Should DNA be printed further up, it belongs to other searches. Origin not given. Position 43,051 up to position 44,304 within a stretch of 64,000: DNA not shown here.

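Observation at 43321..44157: CarB fused in frame to a DapF-like domain that has lost the first catalytic cysteine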

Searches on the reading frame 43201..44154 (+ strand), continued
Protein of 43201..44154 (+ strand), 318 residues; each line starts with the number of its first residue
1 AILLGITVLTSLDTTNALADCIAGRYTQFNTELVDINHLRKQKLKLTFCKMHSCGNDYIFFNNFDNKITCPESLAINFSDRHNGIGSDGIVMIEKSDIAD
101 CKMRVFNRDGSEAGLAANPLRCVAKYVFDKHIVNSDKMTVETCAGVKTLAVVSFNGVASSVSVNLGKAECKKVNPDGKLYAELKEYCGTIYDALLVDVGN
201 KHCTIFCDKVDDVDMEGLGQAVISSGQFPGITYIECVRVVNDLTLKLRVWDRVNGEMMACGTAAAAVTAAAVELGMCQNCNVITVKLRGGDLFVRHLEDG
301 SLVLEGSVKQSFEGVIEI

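Call 14: find_encoding_contigs(protein=P0037, flank=10000, max_places=3)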
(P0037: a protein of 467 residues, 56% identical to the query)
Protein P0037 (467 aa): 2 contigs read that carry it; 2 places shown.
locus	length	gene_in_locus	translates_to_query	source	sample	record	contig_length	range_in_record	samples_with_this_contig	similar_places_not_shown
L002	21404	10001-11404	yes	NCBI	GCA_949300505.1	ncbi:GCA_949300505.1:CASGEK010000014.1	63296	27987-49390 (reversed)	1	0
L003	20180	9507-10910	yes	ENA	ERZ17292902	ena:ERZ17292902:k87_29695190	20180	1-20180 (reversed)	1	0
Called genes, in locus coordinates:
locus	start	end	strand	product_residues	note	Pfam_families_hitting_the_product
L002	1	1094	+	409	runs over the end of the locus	PF00764:Arginosuc_synth, PF20979:Arginosuc_syn_C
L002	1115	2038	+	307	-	PF01118:Semialdhyde_dh, PF22698:Semialdhyde_dhC_1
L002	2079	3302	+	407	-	PF01960:ArgJ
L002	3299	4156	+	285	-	PF00696:AA_kinase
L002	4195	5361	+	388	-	PF00202:Aminotran_3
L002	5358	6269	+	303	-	PF02729:OTCace_N, PF00185:OTCace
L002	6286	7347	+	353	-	PF00988:CPSase_sm_chain, PF00117:GATase, PF07722:Peptidase_C26 (faint)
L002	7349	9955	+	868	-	PF25596:CPSase_L_D1, PF02786:CPSase_L_D2, PF07478:Dala_Dala_lig_C, PF02787:CPSase_L_D3, PF25596:CPSase_L_D1, PF02655:ATP-grasp_3 (weak), PF02786:CPSase_L_D2, PF15632:ATPgrasp_Ter (weak), +3 more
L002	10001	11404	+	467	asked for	PF02142:MGS, PF01678:DAP_epimerase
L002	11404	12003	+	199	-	PF19601:DUF6106 (weak)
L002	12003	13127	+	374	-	PF00266:Aminotran_5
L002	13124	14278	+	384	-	PF22025:ThiI_fer, PF02926:THUMP, PF02568:ThiI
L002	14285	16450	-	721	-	PF00912:Transgly, PF00905:Transpeptidase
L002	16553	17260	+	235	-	PF02146:SIR2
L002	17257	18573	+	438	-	PF00919:UPF0004, PF04055:Radical_SAM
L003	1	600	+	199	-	?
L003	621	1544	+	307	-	PF01118:Semialdhyde_dh, PF22698:Semialdhyde_dhC_1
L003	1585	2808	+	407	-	PF01960:ArgJ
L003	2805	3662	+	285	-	PF00696:AA_kinase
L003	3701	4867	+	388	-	PF00202:Aminotran_3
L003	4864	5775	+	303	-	PF02729:OTCace_N, PF00185:OTCace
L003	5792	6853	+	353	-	PF00988:CPSase_sm_chain, PF00117:GATase, PF07722:Peptidase_C26 (faint)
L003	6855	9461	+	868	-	PF25596:CPSase_L_D1, PF02786:CPSase_L_D2, PF07478:Dala_Dala_lig_C, PF02787:CPSase_L_D3, PF25596:CPSase_L_D1, PF02655:ATP-grasp_3 (weak), PF02786:CPSase_L_D2, PF15632:ATPgrasp_Ter (weak), +3 more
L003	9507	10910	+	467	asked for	PF02142:MGS, PF01678:DAP_epimerase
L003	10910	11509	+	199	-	PF19601:DUF6106 (weak)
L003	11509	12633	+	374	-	PF00266:Aminotran_5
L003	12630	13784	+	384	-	PF22025:ThiI_fer, PF02926:THUMP, PF02568:ThiI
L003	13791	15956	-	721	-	PF00912:Transgly, PF00905:Transpeptidase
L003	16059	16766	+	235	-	PF02146:SIR2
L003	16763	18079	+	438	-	PF00919:UPF0004, PF04055:Radical_SAM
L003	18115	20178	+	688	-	?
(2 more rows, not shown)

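Call 20: find_related_loci(query=A1, collection=genome_contigs, flank=10000)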
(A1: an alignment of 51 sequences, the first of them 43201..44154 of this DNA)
Query A1 (318 aa) in genome_contigs; peptide patterns used: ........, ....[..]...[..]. (x = any residue, [..] = any of these).
600 stretches matched a pattern (row limit reached: there are more); 591 encode a relative of the query (tblastn E <= 1e-3); the best 80 are kept; 80 distinct loci.
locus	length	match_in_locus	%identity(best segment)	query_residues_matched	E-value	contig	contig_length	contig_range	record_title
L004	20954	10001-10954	67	1-318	5e-133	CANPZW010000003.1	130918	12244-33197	MAG: uncultured Clostridia bacterium isolate Lapin-001__bin88 genome assembly, contig: Lapin-001__NODE_162_length_130918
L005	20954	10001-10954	63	1-318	1e-126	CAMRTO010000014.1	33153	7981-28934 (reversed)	MAG TPA_asm: uncultured Clostridia bacterium isolate SRR13573577_bin.55_metawrap_v1.3_MAG genome assembly, contig: NODE.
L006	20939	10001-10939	60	1-314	2e-115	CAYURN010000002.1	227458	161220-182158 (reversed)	MAG TPA_asm: uncultured Clostridia bacterium isolate SRP141132_co4_218 genome assembly, contig: NODE_6_length_227458_cov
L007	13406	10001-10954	60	1-318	5e-115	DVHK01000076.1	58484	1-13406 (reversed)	MAG TPA_asm: Candidatus Coproplasma avicola isolate ChiW16-3235 ChiW16__C82733_L58484_SRR5519003, whole genome shotgun s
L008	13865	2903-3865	57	1-317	8e-114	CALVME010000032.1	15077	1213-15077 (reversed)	MAG: uncultured Clostridia bacterium isolate E09__bin159 genome assembly, contig: E09__k127_8089886, whole genome shotgu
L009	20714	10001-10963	57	1-317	4e-111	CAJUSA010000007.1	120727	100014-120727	MAG TPA_asm: uncultured Christensenellaceae bacterium isolate MGBC162833 genome assembly, contig: MGBC162833.7, whole ge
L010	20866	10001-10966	53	1-317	3e-95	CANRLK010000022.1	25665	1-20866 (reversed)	MAG: uncultured Clostridia bacterium isolate Lapin-011__bin67 genome assembly, contig: Lapin-011__NODE_1833_length_25665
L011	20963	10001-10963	47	1-317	1e-90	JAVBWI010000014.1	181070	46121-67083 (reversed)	MAG: Clostridia bacterium isolate ZNE14_Bin7 all_Scaff010654, whole genome shotgun sequence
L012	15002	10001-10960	48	1-316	9e-91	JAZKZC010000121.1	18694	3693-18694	MAG: Eubacteriales bacterium isolate T1900045092_TC20190086.MAGScoT_cleanbin_000034 SGB_4716_k141_2331537, whole genome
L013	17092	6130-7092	47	1-317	4e-90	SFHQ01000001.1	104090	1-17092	MAG: Clostridiales bacterium isolate W1P12.009 Contig12, whole genome shotgun sequence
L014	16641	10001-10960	46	2-317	6e-89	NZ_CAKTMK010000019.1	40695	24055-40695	MAG: uncultured Oscillibacter sp. isolate REFINED_METABAT215_TOP10_CONTIGS_1500_ASSEMBLY_K77_MERGED__Hadza_PheChl_Fiber-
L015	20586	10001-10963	49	1-317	4e-89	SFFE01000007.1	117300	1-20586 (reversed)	MAG: Clostridiales bacterium isolate W0P39.002 Contig164, whole genome shotgun sequence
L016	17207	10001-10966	49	1-317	6e-89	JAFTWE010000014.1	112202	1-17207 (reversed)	MAG: Clostridia bacterium isolate RGIG4205 Roe_deer_Colon-3__c3787, whole genome shotgun sequence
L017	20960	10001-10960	50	2-317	5e-87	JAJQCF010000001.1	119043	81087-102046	MAG: Oscillospiraceae bacterium isolate C.6_5 NODE_27_length_119043_cov_22.710172, whole genome shotgun sequence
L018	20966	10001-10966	50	1-317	6e-86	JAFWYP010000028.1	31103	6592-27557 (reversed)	MAG: Clostridia bacterium isolate RGIG6189 Sheep_Rectum-1__c491042, whole genome shotgun sequence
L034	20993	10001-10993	42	1-318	4e-78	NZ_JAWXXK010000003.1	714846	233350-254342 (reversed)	Neglectibacter caecimuris strain M00184 M00184_ctg0003, whole genome shotgun sequence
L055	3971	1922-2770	42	45-318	1e-63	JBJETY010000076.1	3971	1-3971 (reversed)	MAG: Christensenellales bacterium isolate LOHA16_bin.010 NODE_6702_length_3971_cov_7.052605, whole genome shotgun sequen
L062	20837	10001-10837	40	44-318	7e-60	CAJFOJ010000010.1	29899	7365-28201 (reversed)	uncultured Ruminococcaceae bacterium isolate Coassembly_mag_349 genome assembly, contig: MAGpy_11413_min2k_bin_349_fak87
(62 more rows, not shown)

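Call 30: search_protein_families(library=ncbifam, proteins=[L034:3936-5525:+, L034:11276-12157:+, L034:12784-13638:+, L034:14215-15834:+, L034:16484-17665:+, L062:6930-8252:+, L062:8871-9962:+, L062:9962-10837:+, L062:10861-12477:+, L062:13238-14416:+], max_evalue=1e-40)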
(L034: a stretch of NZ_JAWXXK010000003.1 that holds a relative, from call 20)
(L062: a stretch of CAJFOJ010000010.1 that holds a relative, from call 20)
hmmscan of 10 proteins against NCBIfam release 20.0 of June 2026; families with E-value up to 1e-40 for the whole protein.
L034:3936-5525:+ (530 aa): 1 family
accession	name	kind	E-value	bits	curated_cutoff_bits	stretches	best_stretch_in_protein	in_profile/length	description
TIGR03852.1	sucrose_gtfA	equivalog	2.6e-94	316.5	334.4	1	26-513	4-467/470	sucrose phosphorylase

L034:11276-12157:+ (294 aa): 0 families

L034:12784-13638:+ (285 aa): 1 family
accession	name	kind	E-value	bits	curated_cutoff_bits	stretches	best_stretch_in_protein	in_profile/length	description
TIGR00652.1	DapF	equivalog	1.2e-89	300.3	114.65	1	7-280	2-268/270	diaminopimelate epimerase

L034:14215-15834:+ (540 aa): 3 families
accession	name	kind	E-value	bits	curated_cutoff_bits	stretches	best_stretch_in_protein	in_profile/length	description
NF003792.0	PRK05380.1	equivalog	3.2e-251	834.7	308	1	1-535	2-532/534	CTP synthase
TIGR00337.1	PyrG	equivalog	3.1e-243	808.1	462.75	1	2-528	3-526/526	glutamine hydrolyzing CTP synthase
NF004836.1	PRK06186.1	equivalog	1.6e-45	155.1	260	1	292-529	1-227/228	CTP synthase C-terminal region-related (seleno)protein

L034:16484-17665:+ (394 aa): 7 families
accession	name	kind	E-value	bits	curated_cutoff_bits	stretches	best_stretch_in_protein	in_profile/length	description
TIGR03542.1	DAPAT_plant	equivalog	8.2e-156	518.9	364.7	1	1-392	1-400/402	LL-diaminopimelate aminotransferase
TIGR03540.1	DapC_direct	equivalog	3.6e-68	230.2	593.25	1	13-392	11-382/383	LL-diaminopimelate aminotransferase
NF006756.0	PRK09276.1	subfamily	4.5e-68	229.9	507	1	12-392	12-384/387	LL-diaminopimelate aminotransferase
NF005977.0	PRK08068.1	subfamily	4.2e-52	177.7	494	1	15-392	16-385/391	transaminase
NF041364.1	GntC_guanitoxin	equivalog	8.8e-49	166.3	415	1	43-392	8-355/356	guanitoxin biosynthesis PLP-dependent (S)-gamma-hydroxy-L-arginine cyclodehydratase GntC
NF005815.0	PRK07681.1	equivalog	4e-46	157.8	545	1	15-392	16-384/399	LL-diaminopimelate aminotransferase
NF004611.0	PRK05942.1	equivalog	7e-45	153.7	628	1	35-392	37-388/394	aspartate aminotransferase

L062:6930-8252:+ (441 aa): 4 families
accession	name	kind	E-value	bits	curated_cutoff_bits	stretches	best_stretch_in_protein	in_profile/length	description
TIGR00653.1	GlnA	equivalog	5.6e-119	397.9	429.15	1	143-434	162-459/462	type I glutamate--ammonia ligase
TIGR03105.1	gln_synth_III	equivalog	2.7e-83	279.9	469.6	1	11-424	3-422/435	type III glutamate--ammonia ligase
NF045547.1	GGputSyn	equivalog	5.3e-74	249.5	650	1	6-426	2-433/438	gamma-glutamylputrescine synthetase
NF007006.0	PRK09469.1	equivalog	5.1e-70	236.3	845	1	141-433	166-464/469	glutamate--ammonia ligase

L062:8871-9962:+ (364 aa): 2 families
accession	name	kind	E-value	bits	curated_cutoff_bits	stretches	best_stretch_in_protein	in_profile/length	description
NF009475.0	PRK12838.1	equivalog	5e-140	466.5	221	1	5-358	3-356/359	carbamoyl phosphate synthase small subunit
TIGR01368.1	CPSaseIIsmall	equivalog_domain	2.6e-136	454.3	307.35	1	6-356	2-360/361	glutamine-hydrolyzing carbamoyl-phosphate synthase small subunit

L062:9962-10837:+ (292 aa): 1 family
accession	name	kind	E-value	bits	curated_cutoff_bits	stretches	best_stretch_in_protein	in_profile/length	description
TIGR00652.1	DapF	equivalog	9e-88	294.2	114.65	1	18-290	3-268/270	diaminopimelate epimerase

L062:10861-12477:+ (539 aa): 3 families
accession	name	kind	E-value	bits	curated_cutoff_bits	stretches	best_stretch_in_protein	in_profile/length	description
NF003792.0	PRK05380.1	equivalog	7.1e-255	846.7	308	1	2-534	2-532/534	CTP synthase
TIGR00337.1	PyrG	equivalog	1.9e-241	802.3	462.75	1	3-527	3-526/526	glutamine hydrolyzing CTP synthase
NF004836.1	PRK06186.1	equivalog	2.3e-42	144.7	260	1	292-528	1-227/228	CTP synthase C-terminal region-related (seleno)protein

L062:13238-14416:+ (393 aa): 8 families
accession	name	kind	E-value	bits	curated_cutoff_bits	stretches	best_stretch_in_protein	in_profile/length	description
TIGR03542.1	DAPAT_plant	equivalog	4.4e-160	533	364.7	1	1-389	1-399/402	LL-diaminopimelate aminotransferase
NF006756.0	PRK09276.1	subfamily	1.3e-63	215.3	507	1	12-389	12-383/387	LL-diaminopimelate aminotransferase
TIGR03540.1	DapC_direct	equivalog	7.7e-63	212.7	593.25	1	13-389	11-381/383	LL-diaminopimelate aminotransferase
NF005977.0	PRK08068.1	subfamily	3.1e-55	188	494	1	14-389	15-384/391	transaminase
NF005815.0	PRK07681.1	equivalog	1.1e-45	156.4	545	1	15-386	16-380/399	LL-diaminopimelate aminotransferase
NF041364.1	GntC_guanitoxin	equivalog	1.1e-43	149.5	415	1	50-389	15-354/356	guanitoxin biosynthesis PLP-dependent (S)-gamma-hydroxy-L-arginine cyclodehydratase GntC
NF006604.0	PRK09148.1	equivalog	2.3e-42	145.4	648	1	13-379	13-376/406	LL-diaminopimelate aminotransferase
NF004611.0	PRK05942.1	equivalog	9.1e-41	140.1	628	0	35-388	37-386/394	aspartate aminotransferase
